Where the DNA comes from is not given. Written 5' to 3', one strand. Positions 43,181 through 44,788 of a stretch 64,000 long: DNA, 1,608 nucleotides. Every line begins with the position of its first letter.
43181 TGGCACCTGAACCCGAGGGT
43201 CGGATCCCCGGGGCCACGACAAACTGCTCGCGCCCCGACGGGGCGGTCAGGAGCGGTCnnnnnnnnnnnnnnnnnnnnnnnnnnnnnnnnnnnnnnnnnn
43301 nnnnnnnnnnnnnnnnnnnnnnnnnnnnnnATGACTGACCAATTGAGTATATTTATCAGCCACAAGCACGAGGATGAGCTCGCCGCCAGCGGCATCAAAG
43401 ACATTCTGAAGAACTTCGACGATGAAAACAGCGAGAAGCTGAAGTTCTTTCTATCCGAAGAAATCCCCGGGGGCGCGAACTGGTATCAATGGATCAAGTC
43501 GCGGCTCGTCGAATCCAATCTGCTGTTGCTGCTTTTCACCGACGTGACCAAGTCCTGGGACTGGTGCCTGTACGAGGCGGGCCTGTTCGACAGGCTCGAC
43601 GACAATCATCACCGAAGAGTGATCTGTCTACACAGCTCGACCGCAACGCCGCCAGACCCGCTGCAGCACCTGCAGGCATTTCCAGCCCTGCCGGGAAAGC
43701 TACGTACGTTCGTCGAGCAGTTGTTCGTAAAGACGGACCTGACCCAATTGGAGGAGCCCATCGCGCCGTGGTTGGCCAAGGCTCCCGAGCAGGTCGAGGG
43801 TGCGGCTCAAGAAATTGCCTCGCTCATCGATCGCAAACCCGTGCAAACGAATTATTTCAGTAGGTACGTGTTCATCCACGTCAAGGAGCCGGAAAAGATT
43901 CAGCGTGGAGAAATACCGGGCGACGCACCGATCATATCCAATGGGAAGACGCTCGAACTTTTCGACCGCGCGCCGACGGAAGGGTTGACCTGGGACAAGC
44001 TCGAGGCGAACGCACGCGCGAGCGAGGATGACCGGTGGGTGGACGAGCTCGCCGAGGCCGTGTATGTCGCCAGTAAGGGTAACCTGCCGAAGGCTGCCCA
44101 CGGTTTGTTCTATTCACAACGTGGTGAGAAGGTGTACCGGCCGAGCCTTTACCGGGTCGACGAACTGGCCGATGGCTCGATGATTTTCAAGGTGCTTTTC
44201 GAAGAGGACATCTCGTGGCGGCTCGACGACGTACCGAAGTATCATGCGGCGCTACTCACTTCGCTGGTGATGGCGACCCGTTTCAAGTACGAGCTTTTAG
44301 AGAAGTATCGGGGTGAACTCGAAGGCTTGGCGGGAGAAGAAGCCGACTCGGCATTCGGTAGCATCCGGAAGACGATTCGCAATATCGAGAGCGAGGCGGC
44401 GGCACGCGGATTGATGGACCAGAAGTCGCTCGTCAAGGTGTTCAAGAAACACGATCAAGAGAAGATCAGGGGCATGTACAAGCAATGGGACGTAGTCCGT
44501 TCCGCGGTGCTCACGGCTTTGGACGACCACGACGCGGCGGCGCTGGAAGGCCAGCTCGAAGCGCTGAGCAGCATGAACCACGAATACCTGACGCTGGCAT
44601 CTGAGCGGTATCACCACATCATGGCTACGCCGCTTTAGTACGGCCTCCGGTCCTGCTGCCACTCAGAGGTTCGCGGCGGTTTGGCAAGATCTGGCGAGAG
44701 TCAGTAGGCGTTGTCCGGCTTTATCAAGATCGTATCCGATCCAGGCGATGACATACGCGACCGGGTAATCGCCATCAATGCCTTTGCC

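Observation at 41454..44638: Divergent pair: cytoplasmic S8 subtilase + TIR-domain protein with novel C-terminal domain, next to an IS256 element (candidate undescribed defence/NADase module)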

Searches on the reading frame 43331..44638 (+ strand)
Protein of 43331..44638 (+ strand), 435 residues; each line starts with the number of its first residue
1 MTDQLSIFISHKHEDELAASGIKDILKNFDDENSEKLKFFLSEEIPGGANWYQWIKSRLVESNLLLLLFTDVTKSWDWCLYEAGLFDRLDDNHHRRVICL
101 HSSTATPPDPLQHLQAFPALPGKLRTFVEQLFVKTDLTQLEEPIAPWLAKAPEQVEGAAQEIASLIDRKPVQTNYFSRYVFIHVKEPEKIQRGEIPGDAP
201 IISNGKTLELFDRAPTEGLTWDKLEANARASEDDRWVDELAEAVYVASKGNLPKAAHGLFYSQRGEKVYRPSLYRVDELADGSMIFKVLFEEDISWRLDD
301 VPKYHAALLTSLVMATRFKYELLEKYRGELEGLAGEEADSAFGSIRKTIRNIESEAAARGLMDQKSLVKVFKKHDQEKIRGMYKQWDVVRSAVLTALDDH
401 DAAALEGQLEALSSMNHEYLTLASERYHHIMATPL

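Call 3: search_protein_families(library=pfam, proteins=[window:43331-44638:+], max_evalue=0.01)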
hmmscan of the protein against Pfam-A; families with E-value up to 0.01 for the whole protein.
window:43331-44638:+ (435 aa): 2 families
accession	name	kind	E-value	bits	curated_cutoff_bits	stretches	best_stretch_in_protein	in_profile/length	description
PF13676.11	TIR_2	-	8.5e-08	33.2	28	1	7-116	1-105/122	TIR domain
PF08937.16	ThsB_TIR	-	0.0067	17.3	21.2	0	8-82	1-79/100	Thoeris protein ThsB, TIR-like domain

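Call 4: search_protein_families(library=padloc, proteins=[window:43331-44638:+], max_evalue=1)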
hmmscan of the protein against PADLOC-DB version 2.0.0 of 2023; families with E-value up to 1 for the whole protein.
window:43331-44638:+ (435 aa): 7 families
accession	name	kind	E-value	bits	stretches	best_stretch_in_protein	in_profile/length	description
PDLC00423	ThsB1|ThsB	-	2.8e-05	21.9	1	3-89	34-120/190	TIR-like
PDLC00419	ThsB1|ThsB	-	9.7e-05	20.2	1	4-94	27-116/165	TIR-like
PDLC00436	ThsB1|ThsB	-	0.00056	17.4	1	4-95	35-125/183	TIR-like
PDLC03825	spbK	-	0.00062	17.3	1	6-71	150-216/308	-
PDLC00422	ThsB1|ThsB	-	0.0022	15.5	1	4-92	40-129/194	TIR-like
PDLC00425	ThsB1|ThsB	-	0.0031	14.7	1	49-91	298-340/389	TIR-like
PDLC00426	ThsB1|ThsB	-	0.047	11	1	7-90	240-325/352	TIR-like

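Call 5: search_protein_families(library=ncbifam, proteins=[window:43331-44638:+], max_evalue=0.1)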
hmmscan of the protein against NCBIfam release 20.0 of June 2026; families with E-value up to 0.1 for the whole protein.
window:43331-44638:+ (435 aa): 0 families

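Call 6: find_homologous_proteins(query=window:43331-44638:+)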
Query window:43331-44638:+ (435 aa): 153 proteins with E <= 0.001 among 8000 candidates; the best 120 are listed.
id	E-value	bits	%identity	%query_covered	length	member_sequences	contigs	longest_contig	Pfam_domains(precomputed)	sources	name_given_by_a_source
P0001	7.6e-292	985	100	100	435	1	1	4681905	PF13676.12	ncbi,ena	-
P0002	2.7e-187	641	64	98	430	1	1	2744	PF13676.12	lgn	-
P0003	4.1e-175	601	61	99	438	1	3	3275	PF13676.12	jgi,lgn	jgi:hypothetical protein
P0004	3.5e-173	595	62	99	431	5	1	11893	PF13676.12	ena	-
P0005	5.5e-154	531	55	99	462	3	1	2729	PF13676.12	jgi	jgi:hypothetical protein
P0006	4.2e-148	512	52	99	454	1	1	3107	PF13676.12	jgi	jgi:hypothetical protein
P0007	3.0e-146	506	52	99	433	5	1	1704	PF13676.12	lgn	-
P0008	5.2e-144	498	51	99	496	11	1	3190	PF13676.12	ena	-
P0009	1.6e-141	490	52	97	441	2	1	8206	PF13676.12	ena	-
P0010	4.2e-141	489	51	99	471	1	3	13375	PF13676.12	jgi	jgi:hypothetical protein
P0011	1.7e-138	480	50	98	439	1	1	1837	PF13676.12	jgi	jgi:hypothetical protein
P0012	2.6e-137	476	50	98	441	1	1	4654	PF13676.12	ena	-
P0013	3.8e-136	473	48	99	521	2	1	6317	PF13676.12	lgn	-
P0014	7.6e-136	472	50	99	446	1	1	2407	PF13676.12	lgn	-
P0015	1.9e-135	470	49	99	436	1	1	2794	PF13676.12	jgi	jgi:hypothetical protein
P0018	8.4e-134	465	51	99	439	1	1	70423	PF13676.12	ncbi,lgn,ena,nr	ncbi:MAG: TIR domain-containing protein [Planctomycetes bacterium]|nr:TIR domain-containing protein 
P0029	8.7e-126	438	46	99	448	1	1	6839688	PF13676.12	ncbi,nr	ncbi:MAG: TIR domain-containing protein [Desulfobacterales bacterium]|nr:MAG: TIR domain-containing 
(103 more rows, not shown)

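Call 8: find_encoding_contigs(protein=P0001, flank=10000, max_places=3)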
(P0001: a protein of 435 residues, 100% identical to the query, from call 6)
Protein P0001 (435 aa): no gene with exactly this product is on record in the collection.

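Call 9: find_encoding_contigs(protein=P0018, flank=8000, max_places=3)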
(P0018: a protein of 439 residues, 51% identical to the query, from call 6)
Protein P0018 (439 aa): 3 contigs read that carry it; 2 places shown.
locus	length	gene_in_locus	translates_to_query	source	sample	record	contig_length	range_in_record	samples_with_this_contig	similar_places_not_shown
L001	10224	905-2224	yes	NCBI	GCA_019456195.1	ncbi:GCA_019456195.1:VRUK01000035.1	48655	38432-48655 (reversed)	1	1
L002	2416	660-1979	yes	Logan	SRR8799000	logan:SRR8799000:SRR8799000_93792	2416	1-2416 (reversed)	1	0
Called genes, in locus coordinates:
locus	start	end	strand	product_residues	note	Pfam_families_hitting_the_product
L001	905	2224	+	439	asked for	PF13676:TIR_2 (weak)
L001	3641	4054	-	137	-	-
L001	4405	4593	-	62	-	-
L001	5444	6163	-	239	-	PF05552:MS_channel_1st_1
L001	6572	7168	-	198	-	-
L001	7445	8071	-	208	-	-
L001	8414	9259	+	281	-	-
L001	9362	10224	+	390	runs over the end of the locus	-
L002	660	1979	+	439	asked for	PF13676:TIR_2 (weak)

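Call 10: find_encoding_contigs(protein=P0029, flank=8000, max_places=3)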
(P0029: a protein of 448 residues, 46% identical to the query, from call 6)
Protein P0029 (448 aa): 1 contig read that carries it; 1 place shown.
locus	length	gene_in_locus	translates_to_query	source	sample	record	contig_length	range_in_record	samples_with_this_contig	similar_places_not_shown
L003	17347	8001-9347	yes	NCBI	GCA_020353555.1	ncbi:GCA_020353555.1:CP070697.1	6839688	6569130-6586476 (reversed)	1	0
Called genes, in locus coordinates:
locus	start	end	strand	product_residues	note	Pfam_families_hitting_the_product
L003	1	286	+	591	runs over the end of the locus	PF02776:TPP_enzyme_N, PF00205:TPP_enzyme_M, PF02775:TPP_enzyme_C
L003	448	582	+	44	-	-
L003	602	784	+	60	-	-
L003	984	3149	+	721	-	PF02629:CoA_binding, PF13380:CoA_binding_2, PF13607:Succ_CoA_lig, PF13549:ATP-grasp_5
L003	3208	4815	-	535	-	PF08269:dCache_2, PF17200:sCache_2, PF17201:Cache_3-Cache_2, PF00015:MCPsignal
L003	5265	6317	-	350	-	PF02615:Ldh_2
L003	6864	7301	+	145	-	PF00582:Usp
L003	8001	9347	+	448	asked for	PF13676:TIR_2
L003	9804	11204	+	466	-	PF01306:LacY_symp (faint), PF07690:MFS_1, PF12832:MFS_1_like (faint)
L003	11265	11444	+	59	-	-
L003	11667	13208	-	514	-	PF06418:CTP_synth_N, PF00117:GATase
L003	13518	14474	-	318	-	-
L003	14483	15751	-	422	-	PF03952:Enolase_N, PF00113:Enolase_C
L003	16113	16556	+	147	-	-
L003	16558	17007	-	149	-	PF01894:YjbQ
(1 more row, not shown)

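Call 12: find_related_loci(query=A1, collection=genome_contigs, flank=8000)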
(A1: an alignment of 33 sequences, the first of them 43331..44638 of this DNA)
Query A1 (435 aa) in genome_contigs; peptide patterns used: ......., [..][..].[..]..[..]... (x = any residue, [..] = any of these).
207 stretches matched a pattern; 105 encode a relative of the query (tblastn E <= 1e-3); the best 80 are kept; 80 distinct loci.
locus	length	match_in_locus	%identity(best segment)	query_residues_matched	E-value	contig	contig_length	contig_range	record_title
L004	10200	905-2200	51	1-431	3e-135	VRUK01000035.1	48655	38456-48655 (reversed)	MAG: Planctomycetota bacterium isolate MohnsGC08_bin89 NODE_35_length_48655_cov_58.237618, whole genome shotgun sequence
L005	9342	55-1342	55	3-432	1e-119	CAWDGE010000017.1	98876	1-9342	MAG: uncultured Nitrospirales bacterium isolate MFD06229.bin.2.155 genome assembly, contig: contig_57142, whole genome s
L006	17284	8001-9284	42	1-431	9e-104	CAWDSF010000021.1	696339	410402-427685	MAG: uncultured beta proteobacterium isolate MFD00392.bin.2.342 genome assembly, contig: contig_7525, whole genome shotg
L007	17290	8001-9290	41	3-432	2e-100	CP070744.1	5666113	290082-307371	MAG: Phycisphaerales bacterium isolate bin37 chromosome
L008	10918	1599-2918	33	1-432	2e-64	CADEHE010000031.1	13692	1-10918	MAG: uncultured proteobacterium isolate Proteobacteria sp. RBC049 genome assembly, contig: MAG049_31, whole genome shotg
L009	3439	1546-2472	35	5-334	6e-54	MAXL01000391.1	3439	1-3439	MAG: Desulfobacterales bacterium S5133MH16 k99_486483, whole genome shotgun sequence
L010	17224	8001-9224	31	7-431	5e-52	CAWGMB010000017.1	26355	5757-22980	MAG: uncultured Thermoleophilia bacterium isolate MFD09779.bin.1.324 genome assembly, contig: contig_96175, whole genome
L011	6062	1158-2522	30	3-427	3e-51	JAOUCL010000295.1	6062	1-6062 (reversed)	MAG: Rhodospirillales bacterium isolate 24_Oct_SF_Bin19 24_Oct_SF_Bin19_scaffold_4082_c1, whole genome shotgun sequence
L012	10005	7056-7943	36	1-290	2e-49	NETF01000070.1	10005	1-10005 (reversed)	Unicellular cyanobacterium SU3 NODE_247_length_10005_cov_184.63_comp, whole genome shotgun sequence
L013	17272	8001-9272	28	1-432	2e-47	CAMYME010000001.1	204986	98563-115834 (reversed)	MAG: uncultured Desulfuromonadales bacterium isolate FO_M_Desulfobacterota_24.1 genome assembly, contig: scaffold_46, wh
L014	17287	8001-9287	30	5-433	2e-45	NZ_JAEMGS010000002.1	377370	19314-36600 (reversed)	Motiliproteus sp. SC1-56 NODE_2_length_377370_cov_8.13645, whole genome shotgun sequence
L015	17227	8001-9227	30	3-427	1e-44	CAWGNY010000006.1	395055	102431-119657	MAG: Ilumatobacteraceae bacterium isolate MFD09779.bin.1.207 genome assembly, contig: contig_275, whole genome shotgun s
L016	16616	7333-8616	28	4-431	1e-43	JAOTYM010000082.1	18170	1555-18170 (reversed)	MAG: Gammaproteobacteria bacterium isolate 21_Jan_SF_Bin47 21_Jan_SF_Bin47_scaffold_1947_c1, whole genome shotgun sequen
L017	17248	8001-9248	30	5-434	2e-43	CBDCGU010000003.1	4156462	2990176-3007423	MAG: Acidimicrobiia bacterium isolate 6749b232-f2df-4c02-bc6f-726ef32645bf genome assembly, contig: contig_3, whole geno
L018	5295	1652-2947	27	5-432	4e-43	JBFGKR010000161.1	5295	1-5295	MAG: Arenicellales bacterium isolate Mix_sand03.2021.01.D.57 k141_641699_length_5295_cov_9.0031, whole genome shotgun se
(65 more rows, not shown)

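Call 39: search_solved_structures(query=A1, max_evalue=1, show_alignments=3)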
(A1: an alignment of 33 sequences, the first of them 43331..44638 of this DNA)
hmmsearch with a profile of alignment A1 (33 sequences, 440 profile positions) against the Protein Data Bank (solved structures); distinct sequences matched with E-value up to 1: 20.
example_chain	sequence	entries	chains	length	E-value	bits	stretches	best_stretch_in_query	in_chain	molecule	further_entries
6z35_A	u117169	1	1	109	0.006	18.5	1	369-426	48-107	Maquette 2-1ip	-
7jh6_A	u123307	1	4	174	0.041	15.8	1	379-437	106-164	Two-domain di-Zn(II) and porphyrin-binding protein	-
4lqd_A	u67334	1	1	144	0.045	15.7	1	5-81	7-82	Toll/interleukin-1 receptor domain-containing adapter protein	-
2y92_A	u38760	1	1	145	0.045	15.7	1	5-81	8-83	TOLL/INTERLEUKIN-1 RECEPTOR DOMAIN-CONTAINING ADAPTER PROTEIN,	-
8jzm_A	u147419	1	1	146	0.045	15.7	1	5-81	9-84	Toll/interleukin-1 receptor domain-containing adapter protein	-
3ub2_A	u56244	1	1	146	0.046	15.6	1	5-81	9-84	Toll/interleukin-1 receptor domain-containing adapter protein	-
3ub4_A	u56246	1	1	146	0.046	15.6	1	5-81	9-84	Toll/interleukin-1 receptor domain-containing adapter protein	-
4fz5_A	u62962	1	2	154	0.049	15.5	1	5-81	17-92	Toll/interleukin-1 receptor domain-containing adapter protein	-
5uzb_A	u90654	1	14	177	0.067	15.1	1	5-81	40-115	Toll/interleukin-1 receptor domain-containing adapter protein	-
5tgw_A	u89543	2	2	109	0.071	15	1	337-426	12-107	PS1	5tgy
9fqm_B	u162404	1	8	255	0.14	14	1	5-81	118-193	Toll/interleukin-1 receptor domain-containing adapter protein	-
9dki_A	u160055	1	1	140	0.15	13.9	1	11-127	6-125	TIR domain-containing adapter molecule 2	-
2ndh_A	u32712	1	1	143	0.17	13.7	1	5-81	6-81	Toll/interleukin-1 receptor domain-containing adapter protein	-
9mud_K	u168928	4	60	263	0.24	13.3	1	10-80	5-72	Cat1 (CRISPR associated TIR 1) pentagonal filament | Cat1 (CRISPR associated TIR 1) pentagonal filament assembly | Cat1 (CRISPR-associated TIR 1)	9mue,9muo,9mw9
3ub3_A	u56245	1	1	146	0.35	12.7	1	5-81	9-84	Toll/interleukin-1 receptor domain-containing adapter protein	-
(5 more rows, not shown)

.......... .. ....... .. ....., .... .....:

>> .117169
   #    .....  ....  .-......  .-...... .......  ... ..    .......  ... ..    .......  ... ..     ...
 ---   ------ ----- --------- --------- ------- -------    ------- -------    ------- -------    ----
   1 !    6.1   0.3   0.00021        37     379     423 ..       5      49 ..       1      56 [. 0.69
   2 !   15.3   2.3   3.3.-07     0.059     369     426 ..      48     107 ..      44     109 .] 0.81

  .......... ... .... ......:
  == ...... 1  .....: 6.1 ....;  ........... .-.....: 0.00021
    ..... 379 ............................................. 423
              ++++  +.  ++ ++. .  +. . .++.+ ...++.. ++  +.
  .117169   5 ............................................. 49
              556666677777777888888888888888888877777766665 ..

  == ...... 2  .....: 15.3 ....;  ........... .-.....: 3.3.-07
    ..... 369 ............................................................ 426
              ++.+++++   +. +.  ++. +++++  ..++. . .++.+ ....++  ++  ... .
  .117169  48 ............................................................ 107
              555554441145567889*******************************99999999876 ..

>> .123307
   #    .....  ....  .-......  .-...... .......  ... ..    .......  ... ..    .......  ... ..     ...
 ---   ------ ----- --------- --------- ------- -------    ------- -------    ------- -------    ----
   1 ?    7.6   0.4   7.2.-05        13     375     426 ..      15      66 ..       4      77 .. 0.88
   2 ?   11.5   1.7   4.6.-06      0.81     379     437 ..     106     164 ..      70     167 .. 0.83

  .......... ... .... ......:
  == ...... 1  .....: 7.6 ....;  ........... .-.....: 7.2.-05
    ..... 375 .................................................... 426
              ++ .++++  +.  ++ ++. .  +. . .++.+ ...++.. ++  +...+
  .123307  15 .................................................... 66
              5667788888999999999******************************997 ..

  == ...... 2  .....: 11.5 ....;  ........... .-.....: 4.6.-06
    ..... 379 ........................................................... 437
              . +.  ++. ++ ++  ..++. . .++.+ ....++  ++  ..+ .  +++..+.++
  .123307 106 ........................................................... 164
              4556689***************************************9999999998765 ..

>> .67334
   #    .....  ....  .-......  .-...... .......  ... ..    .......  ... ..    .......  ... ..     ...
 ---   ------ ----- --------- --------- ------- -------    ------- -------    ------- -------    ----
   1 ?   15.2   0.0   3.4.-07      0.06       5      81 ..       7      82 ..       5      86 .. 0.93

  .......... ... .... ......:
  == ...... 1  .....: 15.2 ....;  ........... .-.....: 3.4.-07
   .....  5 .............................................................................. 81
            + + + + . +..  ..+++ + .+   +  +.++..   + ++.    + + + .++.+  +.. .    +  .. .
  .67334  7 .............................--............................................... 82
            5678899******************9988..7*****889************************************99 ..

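Call 40: list_cluster_members(proteins=[P0001, P0121])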
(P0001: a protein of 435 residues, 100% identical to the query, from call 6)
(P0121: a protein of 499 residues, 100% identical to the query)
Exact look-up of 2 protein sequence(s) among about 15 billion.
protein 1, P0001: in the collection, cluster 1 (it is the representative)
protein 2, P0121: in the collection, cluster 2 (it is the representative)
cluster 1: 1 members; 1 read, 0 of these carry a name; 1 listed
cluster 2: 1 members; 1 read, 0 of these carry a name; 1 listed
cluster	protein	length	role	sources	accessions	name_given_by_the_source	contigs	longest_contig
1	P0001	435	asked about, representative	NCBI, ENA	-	-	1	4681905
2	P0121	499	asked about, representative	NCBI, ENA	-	-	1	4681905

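Call 44: find_encoding_contigs(protein=P0004, flank=7000, max_places=3)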
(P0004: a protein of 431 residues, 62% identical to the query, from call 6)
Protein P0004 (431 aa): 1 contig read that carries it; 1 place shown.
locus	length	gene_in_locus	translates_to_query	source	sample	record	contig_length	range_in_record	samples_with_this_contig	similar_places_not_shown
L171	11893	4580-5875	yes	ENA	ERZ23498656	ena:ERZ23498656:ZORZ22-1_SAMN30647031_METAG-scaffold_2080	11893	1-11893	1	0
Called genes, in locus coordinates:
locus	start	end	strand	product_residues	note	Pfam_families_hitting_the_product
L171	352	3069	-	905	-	PF01582:TIR, PF13676:TIR_2, PF24817:WD40_WDHD1_1st, PF23381:Beta-prop_IFT122_1st, PF23414:Beta-prop_EML_2, PF24805:EIF3I, PF24807:WD40_CDC20-Fz, PF24814:WD40_Prp19, +92 more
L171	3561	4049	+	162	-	PF00515:TPR_1 (faint), PF07719:TPR_2 (faint), PF13176:TPR_7 (faint), PF13181:TPR_8 (faint), PF13428:TPR_14 (faint), PF13432:TPR_16 (weak), PF14559:TPR_19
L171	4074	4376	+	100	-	-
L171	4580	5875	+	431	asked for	PF13676:TIR_2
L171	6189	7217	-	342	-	-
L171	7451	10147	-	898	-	PF20308:TPR-S, PF01734:Patatin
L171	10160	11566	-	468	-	PF13281:MAP3K_TRAF_bd, PF20308:TPR-S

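Call 45: find_encoding_contigs(protein=P0003, flank=4000, max_places=3)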
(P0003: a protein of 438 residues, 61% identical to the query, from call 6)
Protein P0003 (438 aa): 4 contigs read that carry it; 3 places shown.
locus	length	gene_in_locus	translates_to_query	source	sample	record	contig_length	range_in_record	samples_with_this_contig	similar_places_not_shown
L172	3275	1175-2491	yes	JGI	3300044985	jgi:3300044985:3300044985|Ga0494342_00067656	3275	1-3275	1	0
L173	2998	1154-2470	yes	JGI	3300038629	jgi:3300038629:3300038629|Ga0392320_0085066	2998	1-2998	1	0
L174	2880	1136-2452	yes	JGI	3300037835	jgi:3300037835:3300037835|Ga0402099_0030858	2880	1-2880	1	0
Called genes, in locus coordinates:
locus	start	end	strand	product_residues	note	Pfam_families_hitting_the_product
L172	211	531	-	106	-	-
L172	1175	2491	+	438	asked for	PF13676:TIR_2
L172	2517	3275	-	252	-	?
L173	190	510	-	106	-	-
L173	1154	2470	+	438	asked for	PF13676:TIR_2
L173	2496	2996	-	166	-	?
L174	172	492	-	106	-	-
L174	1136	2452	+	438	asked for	PF13676:TIR_2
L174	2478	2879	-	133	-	?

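Call 47: search_protein_families(library=pfam, proteins=[L171:6189-7217:-, L172:2517-3275:-, L172:211-531:-, L171:4074-4376:+], max_evalue=0.01)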
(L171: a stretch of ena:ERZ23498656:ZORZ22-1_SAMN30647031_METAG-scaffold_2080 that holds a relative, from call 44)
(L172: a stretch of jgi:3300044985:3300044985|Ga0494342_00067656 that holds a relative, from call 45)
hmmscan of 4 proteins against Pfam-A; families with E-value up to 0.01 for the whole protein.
L171:6189-7217:- (342 aa): 0 families

L172:2517-3275:- (252 aa): 1 family
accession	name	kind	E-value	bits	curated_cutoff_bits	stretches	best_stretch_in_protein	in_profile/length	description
PF04432.18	FrhB_FdhB_C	-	1.7e-31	109.6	23.3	1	10-176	4-147/150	Coenzyme F420 hydrogenase/dehydrogenase, beta subunit C terminus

L172:211-531:- (106 aa): 0 families

L171:4074-4376:+ (100 aa): 0 families

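Call 48: predict_structure(alignment_id=A1)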
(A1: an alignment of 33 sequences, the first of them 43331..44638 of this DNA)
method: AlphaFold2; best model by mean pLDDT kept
length: 435 residues; sequences in the alignment: 33
mean_pLDDT: 86.7   pTM: 0.58
mean pLDDT of the five models: 86.7, 85.6, 85.1, 84.9, 83.9
residues with pLDDT >= 90: 224; 70-90: 182; 50-70: 29; < 50: 0
segments of 3 or more residues with pLDDT < 50: none
pLDDT, mean of each block of 10 residues (from residue 1): 82 88 94 86 80 83 88 76 70 73 84 86 94 88 91 95 86 78 94 94 89 82 87 85 95 87 77 90 92 74 88 93 90 85 91 79 82 93 91 94 93 95 94 78
secondary structure, 60 per line:
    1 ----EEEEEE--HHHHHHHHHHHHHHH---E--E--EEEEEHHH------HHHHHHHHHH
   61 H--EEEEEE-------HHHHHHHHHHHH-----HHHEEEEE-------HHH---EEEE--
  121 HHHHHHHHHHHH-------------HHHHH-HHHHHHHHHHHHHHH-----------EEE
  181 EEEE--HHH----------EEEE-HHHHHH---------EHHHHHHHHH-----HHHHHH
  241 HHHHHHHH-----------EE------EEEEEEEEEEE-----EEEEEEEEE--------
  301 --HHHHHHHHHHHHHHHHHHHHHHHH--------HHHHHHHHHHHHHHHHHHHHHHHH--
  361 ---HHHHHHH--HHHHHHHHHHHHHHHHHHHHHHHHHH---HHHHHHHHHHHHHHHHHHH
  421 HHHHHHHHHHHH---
elements in order: E5-10 H13-27 E37-41 H51-61 E64-69 H77-88 E97-101 E115-118 H121-132 H146-150 H152-166 E178-184 E200-203 H205-210 H221-229 H235-248 E268-278 E284-292 H303-326 H335-358 H364-370 H373-398 H402-432
